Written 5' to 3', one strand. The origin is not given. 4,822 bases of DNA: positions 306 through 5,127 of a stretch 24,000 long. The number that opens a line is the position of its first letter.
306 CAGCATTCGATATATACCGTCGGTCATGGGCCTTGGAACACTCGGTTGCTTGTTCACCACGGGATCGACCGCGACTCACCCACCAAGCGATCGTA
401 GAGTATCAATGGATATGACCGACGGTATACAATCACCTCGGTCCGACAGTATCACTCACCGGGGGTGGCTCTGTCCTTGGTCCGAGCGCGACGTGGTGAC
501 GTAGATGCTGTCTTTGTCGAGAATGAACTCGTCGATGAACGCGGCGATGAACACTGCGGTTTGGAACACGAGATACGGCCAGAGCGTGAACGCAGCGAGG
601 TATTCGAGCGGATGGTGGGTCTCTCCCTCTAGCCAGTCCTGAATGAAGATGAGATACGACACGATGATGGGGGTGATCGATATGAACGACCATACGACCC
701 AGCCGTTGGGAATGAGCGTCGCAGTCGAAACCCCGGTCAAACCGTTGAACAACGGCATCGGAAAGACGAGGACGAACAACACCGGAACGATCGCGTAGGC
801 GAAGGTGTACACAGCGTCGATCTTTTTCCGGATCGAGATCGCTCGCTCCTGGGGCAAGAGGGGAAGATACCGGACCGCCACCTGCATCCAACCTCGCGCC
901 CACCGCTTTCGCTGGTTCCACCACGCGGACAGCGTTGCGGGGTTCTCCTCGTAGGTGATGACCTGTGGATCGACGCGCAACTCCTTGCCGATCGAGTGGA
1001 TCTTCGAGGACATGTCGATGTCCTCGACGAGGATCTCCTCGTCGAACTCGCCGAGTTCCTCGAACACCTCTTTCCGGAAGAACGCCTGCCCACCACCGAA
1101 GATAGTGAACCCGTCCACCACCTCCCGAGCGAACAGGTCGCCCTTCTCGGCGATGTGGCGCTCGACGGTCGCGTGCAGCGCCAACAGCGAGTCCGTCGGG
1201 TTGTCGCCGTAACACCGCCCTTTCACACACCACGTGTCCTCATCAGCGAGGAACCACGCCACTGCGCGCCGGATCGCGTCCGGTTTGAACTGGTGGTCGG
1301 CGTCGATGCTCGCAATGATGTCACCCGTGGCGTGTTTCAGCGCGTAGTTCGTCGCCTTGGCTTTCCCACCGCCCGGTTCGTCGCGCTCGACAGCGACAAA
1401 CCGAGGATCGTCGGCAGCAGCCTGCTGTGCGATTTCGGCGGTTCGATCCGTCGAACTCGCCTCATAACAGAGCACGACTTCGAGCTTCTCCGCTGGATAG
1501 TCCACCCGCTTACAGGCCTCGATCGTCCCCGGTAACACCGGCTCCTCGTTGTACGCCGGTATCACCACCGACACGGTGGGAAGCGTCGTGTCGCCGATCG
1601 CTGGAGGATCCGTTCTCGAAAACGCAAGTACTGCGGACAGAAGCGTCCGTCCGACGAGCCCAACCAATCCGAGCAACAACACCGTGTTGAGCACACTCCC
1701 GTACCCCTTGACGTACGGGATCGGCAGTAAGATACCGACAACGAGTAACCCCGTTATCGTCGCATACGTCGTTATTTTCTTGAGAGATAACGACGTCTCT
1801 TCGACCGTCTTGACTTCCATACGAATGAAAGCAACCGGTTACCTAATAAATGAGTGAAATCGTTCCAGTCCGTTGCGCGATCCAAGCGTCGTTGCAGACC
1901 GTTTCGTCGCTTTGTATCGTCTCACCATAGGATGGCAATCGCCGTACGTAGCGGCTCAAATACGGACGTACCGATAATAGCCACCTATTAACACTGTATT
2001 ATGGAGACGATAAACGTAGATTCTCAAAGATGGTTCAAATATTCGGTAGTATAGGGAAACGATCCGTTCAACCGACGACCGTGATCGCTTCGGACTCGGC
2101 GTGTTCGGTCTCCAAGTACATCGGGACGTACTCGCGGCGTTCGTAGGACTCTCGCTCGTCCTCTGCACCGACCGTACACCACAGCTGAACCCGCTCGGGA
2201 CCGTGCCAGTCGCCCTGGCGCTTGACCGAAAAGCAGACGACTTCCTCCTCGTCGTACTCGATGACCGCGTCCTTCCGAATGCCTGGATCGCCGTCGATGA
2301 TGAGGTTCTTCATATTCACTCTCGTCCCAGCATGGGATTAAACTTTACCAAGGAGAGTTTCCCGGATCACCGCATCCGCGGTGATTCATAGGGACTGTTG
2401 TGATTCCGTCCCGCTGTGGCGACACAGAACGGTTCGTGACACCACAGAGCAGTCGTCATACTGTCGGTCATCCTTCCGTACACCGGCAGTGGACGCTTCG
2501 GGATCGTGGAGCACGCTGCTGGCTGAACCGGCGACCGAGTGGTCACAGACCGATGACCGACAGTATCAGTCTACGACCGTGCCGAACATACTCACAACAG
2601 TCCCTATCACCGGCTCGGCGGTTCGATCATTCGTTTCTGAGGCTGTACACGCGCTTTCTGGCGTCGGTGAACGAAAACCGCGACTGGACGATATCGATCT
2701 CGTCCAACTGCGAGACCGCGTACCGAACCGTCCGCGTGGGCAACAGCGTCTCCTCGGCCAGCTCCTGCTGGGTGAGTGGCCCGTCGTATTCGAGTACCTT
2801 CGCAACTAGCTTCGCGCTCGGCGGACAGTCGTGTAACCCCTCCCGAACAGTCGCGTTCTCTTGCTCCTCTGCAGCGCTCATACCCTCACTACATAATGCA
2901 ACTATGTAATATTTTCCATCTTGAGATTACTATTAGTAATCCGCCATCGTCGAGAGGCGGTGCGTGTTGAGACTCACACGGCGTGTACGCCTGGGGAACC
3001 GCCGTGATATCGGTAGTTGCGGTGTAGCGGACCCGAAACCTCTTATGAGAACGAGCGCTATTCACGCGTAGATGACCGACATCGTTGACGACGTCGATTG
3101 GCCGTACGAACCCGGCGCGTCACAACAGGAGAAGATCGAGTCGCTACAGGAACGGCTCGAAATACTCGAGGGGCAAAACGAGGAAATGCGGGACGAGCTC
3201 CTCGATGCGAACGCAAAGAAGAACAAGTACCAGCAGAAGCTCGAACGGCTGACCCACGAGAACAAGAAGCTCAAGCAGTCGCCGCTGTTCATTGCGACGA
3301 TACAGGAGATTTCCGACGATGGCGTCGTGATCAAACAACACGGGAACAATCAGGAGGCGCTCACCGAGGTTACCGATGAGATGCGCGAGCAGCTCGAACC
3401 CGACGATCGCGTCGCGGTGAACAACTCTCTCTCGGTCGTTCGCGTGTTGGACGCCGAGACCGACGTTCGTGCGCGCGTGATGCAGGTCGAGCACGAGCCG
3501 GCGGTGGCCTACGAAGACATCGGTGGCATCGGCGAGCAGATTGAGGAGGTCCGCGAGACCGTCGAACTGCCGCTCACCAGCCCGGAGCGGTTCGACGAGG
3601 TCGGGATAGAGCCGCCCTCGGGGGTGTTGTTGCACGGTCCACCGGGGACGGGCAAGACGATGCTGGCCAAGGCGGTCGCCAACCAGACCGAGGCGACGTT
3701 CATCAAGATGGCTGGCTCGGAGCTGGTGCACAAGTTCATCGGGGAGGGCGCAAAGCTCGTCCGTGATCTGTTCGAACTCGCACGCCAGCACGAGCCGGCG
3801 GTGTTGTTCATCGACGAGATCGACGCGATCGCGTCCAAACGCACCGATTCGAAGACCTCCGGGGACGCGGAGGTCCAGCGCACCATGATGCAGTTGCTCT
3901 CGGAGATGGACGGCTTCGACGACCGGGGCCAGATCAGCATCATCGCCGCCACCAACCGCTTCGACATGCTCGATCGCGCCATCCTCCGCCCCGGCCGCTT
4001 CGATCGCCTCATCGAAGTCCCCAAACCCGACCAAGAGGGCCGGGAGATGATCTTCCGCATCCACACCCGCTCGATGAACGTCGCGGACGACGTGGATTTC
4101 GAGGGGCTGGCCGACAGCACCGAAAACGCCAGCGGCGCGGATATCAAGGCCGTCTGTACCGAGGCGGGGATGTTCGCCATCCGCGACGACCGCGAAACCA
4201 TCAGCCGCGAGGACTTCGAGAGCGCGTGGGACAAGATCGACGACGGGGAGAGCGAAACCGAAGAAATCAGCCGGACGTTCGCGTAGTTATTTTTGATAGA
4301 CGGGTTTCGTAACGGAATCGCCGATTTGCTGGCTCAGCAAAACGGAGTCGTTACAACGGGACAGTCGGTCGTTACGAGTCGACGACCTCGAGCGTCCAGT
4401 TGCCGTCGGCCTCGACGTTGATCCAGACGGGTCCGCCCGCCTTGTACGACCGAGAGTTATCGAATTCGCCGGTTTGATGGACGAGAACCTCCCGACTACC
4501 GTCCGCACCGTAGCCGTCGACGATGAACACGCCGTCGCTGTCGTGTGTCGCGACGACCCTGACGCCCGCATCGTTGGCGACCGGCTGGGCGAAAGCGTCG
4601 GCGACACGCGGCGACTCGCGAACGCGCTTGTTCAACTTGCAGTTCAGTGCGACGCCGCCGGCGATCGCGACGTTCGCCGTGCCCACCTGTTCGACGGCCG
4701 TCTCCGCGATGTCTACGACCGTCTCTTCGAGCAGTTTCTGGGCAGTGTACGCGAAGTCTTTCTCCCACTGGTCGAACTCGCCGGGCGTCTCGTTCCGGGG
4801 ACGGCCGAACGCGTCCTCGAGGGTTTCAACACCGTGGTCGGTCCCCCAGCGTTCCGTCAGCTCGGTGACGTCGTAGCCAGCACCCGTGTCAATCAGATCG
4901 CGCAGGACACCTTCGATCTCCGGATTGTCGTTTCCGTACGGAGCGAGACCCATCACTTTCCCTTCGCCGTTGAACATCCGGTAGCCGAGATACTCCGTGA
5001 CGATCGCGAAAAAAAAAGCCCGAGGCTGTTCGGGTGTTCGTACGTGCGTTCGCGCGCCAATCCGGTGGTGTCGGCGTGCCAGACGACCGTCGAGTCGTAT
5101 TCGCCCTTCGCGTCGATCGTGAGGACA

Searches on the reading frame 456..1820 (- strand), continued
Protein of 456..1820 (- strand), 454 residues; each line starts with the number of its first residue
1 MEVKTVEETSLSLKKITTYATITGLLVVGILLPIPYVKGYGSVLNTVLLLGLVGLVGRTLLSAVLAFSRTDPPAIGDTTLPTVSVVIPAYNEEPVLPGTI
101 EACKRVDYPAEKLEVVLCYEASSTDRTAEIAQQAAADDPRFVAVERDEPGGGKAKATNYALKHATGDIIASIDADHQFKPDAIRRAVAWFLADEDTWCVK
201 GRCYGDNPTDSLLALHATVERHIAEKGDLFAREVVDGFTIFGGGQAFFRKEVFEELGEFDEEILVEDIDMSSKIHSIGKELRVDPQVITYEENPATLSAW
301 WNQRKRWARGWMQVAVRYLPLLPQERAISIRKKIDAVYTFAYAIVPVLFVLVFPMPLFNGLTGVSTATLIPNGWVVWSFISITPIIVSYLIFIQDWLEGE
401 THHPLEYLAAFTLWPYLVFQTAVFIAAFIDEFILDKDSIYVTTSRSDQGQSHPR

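Call 35: find_encoding_contigs(protein=P0006, flank=10000, max_places=3)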
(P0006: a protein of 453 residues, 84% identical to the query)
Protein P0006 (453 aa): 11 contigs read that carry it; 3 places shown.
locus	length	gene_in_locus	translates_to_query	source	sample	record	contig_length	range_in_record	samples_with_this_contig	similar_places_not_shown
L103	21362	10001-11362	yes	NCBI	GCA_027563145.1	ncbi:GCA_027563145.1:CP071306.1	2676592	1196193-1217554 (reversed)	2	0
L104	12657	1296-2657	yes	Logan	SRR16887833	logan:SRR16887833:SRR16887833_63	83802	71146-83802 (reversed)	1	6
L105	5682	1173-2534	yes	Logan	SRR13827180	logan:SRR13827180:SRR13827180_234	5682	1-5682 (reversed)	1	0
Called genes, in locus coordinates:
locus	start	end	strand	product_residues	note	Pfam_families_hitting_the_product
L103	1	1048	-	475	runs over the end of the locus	PF02347:GDC-P (faint), PF00266:Aminotran_5, PF21478:GcvP2_C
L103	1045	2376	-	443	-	PF02347:GDC-P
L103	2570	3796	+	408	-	PF25608:NAL1_N (faint)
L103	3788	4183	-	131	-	PF00582:Usp (weak)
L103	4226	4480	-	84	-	PF24364:DUF7520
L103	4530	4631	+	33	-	-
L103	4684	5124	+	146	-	PF00583:Acetyltransf_1, PF13673:Acetyltransf_10, PF13508:Acetyltransf_7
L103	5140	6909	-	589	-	PF00115:COX1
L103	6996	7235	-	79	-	PF20389:DUF6684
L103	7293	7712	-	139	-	PF24396:DUF7541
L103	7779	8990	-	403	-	PF13191:AAA_16 (faint), PF13401:AAA_22 (faint), PF16450:Prot_ATP_ID_OB_C (faint), PF05496:RuvB_N (weak), PF00004:AAA, PF07724:AAA_2 (weak), PF07728:AAA_5 (faint), PF17862:AAA_lid_3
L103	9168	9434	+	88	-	-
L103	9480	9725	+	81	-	PF23384:DUF7098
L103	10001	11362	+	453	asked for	PF13506:Glyco_transf_21, PF00535:Glycos_transf_2, PF10111:Glyco_tranf_2_2 (weak), PF13641:Glyco_tranf_2_3, PF13632:Glyco_trans_2_3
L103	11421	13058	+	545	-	-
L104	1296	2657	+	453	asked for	PF13506:Glyco_transf_21, PF00535:Glycos_transf_2, PF10111:Glyco_tranf_2_2 (weak), PF13641:Glyco_tranf_2_3, PF13632:Glyco_trans_2_3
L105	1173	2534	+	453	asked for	PF13506:Glyco_transf_21, PF00535:Glycos_transf_2, PF10111:Glyco_tranf_2_2 (weak), PF13641:Glyco_tranf_2_3, PF13632:Glyco_trans_2_3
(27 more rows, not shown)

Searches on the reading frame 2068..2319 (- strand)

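Call 10: search_protein_families(library=pfam, proteins=[window:2068-2319:-])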
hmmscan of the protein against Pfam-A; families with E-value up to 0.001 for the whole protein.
window:2068-2319:- (83 aa): 1 family
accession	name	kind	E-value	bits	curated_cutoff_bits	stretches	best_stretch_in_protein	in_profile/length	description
PF23384.1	DUF7098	-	2.2e-44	149.8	27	1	3-82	1-80/81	Family of unknown function (DUF7098)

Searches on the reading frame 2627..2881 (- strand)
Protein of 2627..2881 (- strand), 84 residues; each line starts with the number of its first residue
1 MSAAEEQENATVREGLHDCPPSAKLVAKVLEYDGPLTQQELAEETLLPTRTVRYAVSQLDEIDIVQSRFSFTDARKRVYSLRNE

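Call 10: search_protein_families(library=pfam, proteins=[window:2627-2881:-])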
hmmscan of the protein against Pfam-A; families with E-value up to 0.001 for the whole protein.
window:2627-2881:- (84 aa): 1 family
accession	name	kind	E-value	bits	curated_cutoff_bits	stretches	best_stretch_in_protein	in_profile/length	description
PF13412.12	HTH_24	-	7.5e-05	22.7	21.9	1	29-65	11-47/48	Winged helix-turn-helix DNA-binding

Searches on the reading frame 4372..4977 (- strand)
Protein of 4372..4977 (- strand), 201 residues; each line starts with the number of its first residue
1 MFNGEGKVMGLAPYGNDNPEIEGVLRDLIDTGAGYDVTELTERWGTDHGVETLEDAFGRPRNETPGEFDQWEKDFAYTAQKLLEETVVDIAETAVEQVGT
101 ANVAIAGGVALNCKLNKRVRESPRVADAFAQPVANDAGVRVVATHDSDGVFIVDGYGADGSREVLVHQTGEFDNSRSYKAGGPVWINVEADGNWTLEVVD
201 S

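Call 63: search_protein_families(library=pfam, proteins=[window:4372-4977:-])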
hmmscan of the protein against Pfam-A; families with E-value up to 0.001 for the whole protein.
window:4372-4977:- (201 aa): 2 families
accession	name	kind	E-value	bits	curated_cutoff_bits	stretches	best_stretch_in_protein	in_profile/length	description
PF02543.21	Carbam_trans_N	-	2.6e-22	80.2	24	1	4-142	205-343/346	Carbamoyltransferase N-terminus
PF22521.2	HypF_C_2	-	0.0002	21.7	27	1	73-123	167-217/241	Carbamoyltransferase, Kae1-like Domain, second subdomain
